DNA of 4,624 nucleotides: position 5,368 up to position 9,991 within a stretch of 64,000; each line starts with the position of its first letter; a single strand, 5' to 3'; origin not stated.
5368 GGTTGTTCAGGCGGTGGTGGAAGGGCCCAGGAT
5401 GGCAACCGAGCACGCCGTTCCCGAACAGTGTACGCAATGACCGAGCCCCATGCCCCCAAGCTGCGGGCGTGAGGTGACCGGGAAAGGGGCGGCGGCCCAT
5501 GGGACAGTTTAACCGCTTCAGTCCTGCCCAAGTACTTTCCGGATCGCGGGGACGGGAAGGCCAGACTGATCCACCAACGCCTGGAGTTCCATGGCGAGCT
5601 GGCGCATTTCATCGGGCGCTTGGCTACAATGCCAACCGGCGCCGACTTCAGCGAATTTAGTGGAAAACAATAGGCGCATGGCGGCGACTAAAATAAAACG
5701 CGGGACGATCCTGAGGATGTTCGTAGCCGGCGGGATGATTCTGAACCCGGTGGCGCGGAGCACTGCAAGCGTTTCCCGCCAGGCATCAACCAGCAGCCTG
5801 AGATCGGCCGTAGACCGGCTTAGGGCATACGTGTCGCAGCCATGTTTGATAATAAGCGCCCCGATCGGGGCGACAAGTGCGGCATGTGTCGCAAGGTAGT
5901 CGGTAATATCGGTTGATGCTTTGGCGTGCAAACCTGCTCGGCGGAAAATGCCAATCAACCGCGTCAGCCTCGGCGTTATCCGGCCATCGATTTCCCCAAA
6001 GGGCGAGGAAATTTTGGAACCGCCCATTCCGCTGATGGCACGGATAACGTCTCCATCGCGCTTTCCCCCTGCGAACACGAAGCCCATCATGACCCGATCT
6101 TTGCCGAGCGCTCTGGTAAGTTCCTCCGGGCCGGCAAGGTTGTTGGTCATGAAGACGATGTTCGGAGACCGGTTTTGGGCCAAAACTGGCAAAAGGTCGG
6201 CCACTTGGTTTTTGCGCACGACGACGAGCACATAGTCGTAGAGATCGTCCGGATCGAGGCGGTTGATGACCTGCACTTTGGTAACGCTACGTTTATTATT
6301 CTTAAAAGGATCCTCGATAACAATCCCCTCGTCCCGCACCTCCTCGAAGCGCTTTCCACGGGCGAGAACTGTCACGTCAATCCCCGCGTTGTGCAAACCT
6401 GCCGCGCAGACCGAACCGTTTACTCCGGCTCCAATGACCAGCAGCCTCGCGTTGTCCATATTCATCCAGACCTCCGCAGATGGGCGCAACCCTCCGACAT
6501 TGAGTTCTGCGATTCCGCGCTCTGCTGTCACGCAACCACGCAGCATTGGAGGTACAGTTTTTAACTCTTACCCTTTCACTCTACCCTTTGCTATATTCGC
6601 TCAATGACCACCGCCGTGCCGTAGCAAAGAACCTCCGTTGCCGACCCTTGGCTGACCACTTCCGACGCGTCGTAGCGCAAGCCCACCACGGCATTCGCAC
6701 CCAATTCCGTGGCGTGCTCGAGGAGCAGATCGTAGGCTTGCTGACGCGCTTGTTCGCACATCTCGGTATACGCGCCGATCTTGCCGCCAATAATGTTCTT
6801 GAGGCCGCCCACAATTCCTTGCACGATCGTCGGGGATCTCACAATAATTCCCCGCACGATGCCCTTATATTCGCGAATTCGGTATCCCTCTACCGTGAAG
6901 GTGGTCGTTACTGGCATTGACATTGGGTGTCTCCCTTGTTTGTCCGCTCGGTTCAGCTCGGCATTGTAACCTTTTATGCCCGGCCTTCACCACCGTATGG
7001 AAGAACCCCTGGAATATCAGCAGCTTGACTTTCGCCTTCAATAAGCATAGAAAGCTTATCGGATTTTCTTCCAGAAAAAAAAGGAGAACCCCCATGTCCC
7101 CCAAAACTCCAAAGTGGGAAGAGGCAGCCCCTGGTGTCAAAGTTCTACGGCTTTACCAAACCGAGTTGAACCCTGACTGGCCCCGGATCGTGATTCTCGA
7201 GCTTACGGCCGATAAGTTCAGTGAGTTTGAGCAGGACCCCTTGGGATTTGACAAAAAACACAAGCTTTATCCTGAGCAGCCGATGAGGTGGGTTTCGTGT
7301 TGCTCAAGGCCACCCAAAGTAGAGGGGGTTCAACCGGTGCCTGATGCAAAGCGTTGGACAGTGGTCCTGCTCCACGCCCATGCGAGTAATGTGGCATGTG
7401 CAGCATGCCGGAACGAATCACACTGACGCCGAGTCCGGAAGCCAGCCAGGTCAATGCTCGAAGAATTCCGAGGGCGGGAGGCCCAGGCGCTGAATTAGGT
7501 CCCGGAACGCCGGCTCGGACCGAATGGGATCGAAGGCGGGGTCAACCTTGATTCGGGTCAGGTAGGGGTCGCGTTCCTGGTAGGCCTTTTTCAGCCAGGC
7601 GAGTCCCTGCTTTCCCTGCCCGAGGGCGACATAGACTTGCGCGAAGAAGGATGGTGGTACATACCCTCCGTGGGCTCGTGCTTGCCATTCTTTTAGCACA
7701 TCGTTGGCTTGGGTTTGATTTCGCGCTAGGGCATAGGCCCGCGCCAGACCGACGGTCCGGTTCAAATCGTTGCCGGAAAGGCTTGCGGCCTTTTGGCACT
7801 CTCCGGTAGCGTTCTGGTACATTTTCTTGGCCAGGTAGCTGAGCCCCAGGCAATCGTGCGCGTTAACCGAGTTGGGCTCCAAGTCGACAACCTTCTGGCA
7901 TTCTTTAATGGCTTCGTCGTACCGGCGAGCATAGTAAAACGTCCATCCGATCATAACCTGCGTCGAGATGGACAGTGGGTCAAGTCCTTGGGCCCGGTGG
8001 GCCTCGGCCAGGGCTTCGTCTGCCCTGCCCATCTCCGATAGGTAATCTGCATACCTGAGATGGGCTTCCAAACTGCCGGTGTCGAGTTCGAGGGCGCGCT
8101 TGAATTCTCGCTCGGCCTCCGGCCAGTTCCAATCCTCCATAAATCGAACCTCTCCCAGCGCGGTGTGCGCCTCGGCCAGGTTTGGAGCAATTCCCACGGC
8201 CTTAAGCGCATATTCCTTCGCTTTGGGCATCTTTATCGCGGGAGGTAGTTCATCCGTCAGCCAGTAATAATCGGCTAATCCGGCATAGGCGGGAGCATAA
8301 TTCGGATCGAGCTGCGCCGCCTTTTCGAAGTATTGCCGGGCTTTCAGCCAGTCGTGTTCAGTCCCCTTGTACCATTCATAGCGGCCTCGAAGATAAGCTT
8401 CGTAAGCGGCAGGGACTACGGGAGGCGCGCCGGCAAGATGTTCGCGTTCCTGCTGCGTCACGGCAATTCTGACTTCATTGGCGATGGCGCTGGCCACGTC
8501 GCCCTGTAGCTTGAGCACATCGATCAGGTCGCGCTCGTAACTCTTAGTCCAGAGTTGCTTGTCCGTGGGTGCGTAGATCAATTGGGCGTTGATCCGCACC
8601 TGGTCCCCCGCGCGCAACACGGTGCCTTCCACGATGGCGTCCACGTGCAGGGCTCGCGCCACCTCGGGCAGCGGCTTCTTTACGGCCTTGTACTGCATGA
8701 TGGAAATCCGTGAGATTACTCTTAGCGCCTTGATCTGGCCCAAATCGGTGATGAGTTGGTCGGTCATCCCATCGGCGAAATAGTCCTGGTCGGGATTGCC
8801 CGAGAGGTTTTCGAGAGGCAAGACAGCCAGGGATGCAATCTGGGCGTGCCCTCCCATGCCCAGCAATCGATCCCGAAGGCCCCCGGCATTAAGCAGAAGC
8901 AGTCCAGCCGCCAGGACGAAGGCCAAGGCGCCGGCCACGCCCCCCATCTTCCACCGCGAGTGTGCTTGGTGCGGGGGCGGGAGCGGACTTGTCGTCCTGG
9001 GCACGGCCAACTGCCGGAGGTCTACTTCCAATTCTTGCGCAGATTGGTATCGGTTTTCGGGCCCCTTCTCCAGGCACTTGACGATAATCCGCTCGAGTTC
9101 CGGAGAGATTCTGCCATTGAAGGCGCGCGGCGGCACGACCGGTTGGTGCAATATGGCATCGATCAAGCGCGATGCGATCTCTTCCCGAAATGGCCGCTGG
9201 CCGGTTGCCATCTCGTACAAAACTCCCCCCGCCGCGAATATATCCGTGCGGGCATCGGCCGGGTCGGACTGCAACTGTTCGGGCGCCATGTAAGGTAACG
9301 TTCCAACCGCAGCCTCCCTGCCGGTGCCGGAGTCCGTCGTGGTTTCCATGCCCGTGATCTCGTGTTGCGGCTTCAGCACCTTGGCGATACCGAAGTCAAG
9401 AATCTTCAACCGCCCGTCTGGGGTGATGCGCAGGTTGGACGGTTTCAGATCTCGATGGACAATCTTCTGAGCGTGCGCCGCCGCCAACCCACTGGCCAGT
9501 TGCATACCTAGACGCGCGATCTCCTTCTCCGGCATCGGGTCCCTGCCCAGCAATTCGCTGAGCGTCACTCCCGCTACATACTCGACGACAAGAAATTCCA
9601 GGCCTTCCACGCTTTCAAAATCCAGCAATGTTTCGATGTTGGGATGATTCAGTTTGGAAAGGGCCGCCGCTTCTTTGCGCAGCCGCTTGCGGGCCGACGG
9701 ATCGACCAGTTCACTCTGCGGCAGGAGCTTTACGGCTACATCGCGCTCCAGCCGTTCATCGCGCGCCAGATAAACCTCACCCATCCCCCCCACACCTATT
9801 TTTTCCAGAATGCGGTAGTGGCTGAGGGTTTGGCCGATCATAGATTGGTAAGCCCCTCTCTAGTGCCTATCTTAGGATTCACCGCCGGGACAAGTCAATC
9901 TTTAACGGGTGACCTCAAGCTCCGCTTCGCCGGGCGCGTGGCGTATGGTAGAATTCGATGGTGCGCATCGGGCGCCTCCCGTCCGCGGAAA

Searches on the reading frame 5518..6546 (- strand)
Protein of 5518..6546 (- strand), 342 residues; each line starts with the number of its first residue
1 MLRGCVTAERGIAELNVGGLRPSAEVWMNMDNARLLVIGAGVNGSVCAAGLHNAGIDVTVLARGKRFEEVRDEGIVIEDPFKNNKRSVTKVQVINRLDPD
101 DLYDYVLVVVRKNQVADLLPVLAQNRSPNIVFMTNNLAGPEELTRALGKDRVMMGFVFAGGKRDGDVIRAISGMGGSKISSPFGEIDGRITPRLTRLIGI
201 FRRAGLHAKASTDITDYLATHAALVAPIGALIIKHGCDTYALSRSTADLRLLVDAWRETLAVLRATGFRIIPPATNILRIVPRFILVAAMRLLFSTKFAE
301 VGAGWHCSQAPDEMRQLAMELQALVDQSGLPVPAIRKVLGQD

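Call 37: search_protein_families(library=pfam, proteins=[window:5518-6546:-], max_evalue=0.001)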
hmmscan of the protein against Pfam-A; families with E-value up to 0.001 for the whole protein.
window:5518-6546:- (342 aa): 5 families
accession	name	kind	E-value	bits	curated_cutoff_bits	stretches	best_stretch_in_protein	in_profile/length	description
PF02558.23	ApbA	-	6.8e-20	71.6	22.2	1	36-176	2-142/150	Ketopantoate reductase PanE/ApbA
PF00070.33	Pyr_redox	-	8.9e-05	23.4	22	1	34-73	1-40/82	Pyridine nucleotide-disulphide oxidoreductase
PF07992.20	Pyr_redox_2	-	0.00014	21.9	26.1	1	32-72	142-182/291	Pyridine nucleotide-disulphide oxidoreductase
PF13450.12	NAD_binding_8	-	0.00029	21.5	21.9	1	37-66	1-30/68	NAD(P)-binding Rossmann-like domain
PF01266.30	DAO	-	0.00038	20.5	27.9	1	35-66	2-33/353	FAD dependent oxidoreductase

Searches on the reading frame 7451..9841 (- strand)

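Call 37: search_protein_families(library=pfam, proteins=[window:7451-9841:-], max_evalue=0.001)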
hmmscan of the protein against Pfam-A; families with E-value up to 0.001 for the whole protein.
window:7451-9841:- (796 aa): 15 families
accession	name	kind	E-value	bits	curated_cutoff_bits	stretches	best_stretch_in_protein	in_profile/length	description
PF00069.31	Pkinase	-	6.7e-51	173.6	31.7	1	9-270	1-257/263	Protein kinase domain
PF07714.23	PK_Tyr_Ser-Thr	-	2.1e-30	106.4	23.1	1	11-266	3-250/258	Protein tyrosine and serine/threonine kinase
PF14559.12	TPR_19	-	6e-16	59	25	2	573-618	7-52/68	Tetratricopeptide repeat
PF07719.23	TPR_2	-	7.1e-14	51.2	27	0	630-657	6-33/34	Tetratricopeptide repeat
PF13431.12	TPR_17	-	6.6e-11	42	24.4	0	580-611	2-33/34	Tetratricopeptide repeat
PF13414.12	TPR_11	-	2e-09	37.4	26.8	1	639-671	8-40/42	TPR repeat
PF00515.34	TPR_1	-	4.9e-09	36.1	27.8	0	631-657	7-33/34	Tetratricopeptide repeat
PF03109.22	ABC1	-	6.9e-09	35.6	22.9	1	53-160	119-221/244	ABC1 atypical kinase-like domain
PF13424.12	TPR_12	-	3.4e-08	34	30.1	0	556-617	3-64/77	Tetratricopeptide repeat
PF13428.12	TPR_14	-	8.3e-07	29.5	23.5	0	592-625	2-35/44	Tetratricopeptide repeat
PF12895.13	ANAPC3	-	1.5e-06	28.8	27.2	0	672-752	2-81/82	Anaphase-promoting complex, cyclosome, subunit 3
PF13181.12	TPR_8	-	4.3e-06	26.9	25.7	0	628-657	4-33/34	Tetratricopeptide repeat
PF13432.12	TPR_16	-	2.3e-05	25.2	32.7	0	630-686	2-58/65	Tetratricopeptide repeat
PF01636.29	APH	-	6.7e-05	23.2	23.2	0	23-124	13-109/239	Phosphotransferase enzyme family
PF13174.12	TPR_6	-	0.00017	22.5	26.3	0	629-658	4-33/33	Tetratricopeptide repeat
